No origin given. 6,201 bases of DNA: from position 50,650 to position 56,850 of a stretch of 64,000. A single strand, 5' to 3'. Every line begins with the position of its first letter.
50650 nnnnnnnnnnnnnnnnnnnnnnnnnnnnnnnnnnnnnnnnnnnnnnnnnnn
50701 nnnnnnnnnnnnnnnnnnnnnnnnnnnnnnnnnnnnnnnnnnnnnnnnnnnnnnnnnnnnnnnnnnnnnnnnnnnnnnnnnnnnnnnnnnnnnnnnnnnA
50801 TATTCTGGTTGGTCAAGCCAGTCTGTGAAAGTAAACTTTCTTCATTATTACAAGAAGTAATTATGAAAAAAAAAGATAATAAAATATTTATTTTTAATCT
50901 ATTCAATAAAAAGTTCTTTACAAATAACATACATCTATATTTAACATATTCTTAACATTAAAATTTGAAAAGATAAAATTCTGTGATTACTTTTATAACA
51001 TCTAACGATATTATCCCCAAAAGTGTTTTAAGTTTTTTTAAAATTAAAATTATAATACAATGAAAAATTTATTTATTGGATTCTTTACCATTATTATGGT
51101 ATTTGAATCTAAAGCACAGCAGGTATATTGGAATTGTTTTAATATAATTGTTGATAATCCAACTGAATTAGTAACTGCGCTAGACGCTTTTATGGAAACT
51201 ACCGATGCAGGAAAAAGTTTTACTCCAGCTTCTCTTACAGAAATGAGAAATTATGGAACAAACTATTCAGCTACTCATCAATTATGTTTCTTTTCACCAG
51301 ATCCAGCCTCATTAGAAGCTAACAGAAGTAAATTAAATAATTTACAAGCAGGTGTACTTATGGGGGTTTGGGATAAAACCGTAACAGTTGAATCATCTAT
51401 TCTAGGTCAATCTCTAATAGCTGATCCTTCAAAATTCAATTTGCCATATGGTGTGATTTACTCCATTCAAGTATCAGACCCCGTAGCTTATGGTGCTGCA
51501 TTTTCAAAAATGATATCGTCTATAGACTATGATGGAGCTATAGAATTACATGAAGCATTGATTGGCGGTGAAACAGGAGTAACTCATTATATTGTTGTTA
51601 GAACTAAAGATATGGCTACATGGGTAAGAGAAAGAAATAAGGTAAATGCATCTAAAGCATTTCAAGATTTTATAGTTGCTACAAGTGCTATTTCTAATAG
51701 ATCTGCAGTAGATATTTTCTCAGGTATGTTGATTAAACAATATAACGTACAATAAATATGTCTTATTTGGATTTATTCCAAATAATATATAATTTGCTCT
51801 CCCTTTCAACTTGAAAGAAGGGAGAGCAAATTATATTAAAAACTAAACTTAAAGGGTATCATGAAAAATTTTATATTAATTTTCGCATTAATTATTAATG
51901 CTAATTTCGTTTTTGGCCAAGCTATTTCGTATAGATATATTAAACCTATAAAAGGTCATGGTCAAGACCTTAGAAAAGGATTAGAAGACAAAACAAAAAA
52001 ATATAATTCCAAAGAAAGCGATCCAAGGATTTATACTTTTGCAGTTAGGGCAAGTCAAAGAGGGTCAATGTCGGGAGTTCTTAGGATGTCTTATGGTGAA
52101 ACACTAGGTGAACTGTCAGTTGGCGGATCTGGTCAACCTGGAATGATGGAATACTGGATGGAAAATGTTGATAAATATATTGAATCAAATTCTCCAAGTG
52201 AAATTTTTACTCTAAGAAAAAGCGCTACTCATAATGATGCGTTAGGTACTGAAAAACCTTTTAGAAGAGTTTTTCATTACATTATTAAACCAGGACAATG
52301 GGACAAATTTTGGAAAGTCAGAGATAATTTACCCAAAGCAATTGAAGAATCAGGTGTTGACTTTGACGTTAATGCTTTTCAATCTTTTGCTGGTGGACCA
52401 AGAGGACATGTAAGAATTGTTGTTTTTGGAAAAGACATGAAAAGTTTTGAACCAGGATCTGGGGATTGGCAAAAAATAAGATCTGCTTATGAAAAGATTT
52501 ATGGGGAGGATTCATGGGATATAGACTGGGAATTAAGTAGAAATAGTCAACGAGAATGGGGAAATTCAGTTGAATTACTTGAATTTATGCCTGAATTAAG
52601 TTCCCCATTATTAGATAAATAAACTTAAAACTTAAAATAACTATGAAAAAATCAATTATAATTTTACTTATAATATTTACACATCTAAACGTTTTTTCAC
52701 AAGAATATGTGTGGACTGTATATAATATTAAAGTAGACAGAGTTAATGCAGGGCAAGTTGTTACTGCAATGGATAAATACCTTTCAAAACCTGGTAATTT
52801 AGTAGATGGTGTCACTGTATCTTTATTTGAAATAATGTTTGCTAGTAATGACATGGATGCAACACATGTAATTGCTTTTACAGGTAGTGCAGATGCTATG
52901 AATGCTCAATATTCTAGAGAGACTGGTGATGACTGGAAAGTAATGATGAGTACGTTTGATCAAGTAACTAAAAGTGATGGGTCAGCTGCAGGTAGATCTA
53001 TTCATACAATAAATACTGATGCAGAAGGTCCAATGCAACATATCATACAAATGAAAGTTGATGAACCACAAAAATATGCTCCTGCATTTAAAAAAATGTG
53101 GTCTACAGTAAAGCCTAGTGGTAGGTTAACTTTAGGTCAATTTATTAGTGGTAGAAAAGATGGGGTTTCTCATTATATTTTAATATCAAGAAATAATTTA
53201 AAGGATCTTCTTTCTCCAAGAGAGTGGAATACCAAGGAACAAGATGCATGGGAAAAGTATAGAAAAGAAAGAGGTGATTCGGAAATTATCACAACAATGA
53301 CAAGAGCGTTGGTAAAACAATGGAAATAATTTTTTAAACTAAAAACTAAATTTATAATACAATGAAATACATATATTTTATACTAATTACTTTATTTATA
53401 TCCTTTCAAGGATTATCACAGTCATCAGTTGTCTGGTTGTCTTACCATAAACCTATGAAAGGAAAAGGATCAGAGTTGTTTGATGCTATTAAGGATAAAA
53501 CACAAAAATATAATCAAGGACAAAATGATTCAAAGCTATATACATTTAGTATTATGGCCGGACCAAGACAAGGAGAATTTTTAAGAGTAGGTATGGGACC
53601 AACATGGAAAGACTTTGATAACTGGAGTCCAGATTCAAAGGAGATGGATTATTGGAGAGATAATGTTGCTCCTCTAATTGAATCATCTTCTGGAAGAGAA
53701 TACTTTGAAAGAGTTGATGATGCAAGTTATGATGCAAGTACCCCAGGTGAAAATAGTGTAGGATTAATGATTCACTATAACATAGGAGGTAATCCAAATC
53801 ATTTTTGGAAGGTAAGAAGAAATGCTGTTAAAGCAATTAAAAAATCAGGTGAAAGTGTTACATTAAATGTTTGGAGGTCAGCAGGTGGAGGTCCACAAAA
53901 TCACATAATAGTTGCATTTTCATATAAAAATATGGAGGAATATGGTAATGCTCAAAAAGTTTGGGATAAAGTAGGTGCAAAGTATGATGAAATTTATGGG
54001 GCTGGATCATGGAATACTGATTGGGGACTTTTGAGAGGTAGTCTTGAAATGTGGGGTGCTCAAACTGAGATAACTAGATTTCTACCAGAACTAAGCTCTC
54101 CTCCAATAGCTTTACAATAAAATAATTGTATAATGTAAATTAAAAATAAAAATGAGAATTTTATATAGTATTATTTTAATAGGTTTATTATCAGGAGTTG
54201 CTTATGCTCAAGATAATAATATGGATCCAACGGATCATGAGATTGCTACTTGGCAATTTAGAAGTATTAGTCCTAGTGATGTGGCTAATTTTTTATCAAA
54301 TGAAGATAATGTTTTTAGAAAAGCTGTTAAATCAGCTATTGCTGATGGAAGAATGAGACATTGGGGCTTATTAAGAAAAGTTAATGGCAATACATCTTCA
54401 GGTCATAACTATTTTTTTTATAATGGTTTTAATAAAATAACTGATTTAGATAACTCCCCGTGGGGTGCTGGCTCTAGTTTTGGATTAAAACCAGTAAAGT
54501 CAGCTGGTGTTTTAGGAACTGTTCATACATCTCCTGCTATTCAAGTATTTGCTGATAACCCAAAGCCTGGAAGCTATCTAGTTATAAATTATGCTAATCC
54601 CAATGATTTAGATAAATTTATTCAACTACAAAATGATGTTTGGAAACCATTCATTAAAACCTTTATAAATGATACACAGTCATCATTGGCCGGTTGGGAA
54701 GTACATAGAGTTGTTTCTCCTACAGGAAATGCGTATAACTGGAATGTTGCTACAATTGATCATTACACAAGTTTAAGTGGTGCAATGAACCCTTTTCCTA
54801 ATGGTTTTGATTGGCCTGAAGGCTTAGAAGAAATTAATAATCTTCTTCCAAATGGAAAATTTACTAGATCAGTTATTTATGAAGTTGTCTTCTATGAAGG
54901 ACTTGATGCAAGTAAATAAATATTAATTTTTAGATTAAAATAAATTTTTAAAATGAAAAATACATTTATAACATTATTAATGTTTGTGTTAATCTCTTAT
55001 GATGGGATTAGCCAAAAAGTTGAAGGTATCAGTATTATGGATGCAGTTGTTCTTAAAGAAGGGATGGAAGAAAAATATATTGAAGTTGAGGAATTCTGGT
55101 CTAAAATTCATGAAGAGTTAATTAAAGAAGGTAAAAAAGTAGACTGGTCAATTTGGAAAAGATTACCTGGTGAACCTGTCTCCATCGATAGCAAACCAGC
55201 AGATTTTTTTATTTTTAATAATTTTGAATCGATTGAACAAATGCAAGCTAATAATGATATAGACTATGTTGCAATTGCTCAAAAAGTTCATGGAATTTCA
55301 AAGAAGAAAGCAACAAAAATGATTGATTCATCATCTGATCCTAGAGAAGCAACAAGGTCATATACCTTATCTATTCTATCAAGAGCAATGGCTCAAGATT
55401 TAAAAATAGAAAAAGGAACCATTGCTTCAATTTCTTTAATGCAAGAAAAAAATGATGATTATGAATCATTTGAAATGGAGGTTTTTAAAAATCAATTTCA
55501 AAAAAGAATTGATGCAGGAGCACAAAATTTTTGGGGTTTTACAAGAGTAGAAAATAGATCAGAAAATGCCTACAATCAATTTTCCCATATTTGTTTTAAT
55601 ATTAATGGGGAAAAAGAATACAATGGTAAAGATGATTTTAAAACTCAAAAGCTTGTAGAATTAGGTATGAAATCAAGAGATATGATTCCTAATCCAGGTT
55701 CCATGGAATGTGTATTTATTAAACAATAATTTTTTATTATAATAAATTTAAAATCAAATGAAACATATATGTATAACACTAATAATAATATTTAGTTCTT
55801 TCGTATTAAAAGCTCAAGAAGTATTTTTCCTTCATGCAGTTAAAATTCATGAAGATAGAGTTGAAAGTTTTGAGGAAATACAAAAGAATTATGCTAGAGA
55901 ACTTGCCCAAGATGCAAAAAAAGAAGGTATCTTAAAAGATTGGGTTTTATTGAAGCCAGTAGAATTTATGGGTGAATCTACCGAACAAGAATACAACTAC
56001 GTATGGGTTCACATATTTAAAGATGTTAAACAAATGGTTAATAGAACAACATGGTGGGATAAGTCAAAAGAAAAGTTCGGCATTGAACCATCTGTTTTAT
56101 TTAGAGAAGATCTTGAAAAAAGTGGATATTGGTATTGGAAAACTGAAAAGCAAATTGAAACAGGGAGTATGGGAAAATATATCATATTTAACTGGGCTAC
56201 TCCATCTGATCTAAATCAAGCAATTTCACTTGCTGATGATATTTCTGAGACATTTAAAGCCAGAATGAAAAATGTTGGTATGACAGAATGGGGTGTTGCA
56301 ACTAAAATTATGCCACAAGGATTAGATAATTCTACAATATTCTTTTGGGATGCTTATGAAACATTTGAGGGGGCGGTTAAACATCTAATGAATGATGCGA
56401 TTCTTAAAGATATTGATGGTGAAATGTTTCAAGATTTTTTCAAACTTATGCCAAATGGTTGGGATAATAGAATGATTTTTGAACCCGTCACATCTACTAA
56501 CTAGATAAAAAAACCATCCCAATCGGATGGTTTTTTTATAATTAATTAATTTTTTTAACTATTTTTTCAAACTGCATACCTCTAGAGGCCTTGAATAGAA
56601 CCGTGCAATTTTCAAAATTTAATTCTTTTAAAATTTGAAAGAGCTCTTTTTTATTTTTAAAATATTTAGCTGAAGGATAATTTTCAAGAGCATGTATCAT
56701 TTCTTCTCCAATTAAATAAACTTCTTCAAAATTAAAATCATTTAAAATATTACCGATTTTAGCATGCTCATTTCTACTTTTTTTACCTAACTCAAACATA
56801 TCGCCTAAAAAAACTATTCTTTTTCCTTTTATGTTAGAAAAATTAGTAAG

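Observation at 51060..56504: Seven-gene array of signal-peptide proteins built from duplicated ferredoxin-like halves, with no recognisable function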

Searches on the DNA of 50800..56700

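Call 72: search_rna_families(source=window, start=50800, end=56700, threshold=evalue, max_evalue=1)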
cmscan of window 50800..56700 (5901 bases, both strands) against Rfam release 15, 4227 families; matches with E-value up to 1: 4.
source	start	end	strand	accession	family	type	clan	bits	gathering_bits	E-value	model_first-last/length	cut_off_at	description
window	56471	56542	+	RF02064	STnc370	Gene; sRNA;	-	29.1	54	0.78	1-71/71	no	Enterobacterial sRNA STnc370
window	56507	56624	-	RF02607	AbsR25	Gene; sRNA;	-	25.2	47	0.39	1-164/164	no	Acinetobacter sRNA 25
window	51782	51833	+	RF01490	rli51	Cis-reg;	-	24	48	0.81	1-121/121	no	Listeria snRNA rli51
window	51774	51842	-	RF00726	mir-87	Gene; miRNA;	-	23.2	49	0.15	1-79/79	no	mir-87 microRNA precursor family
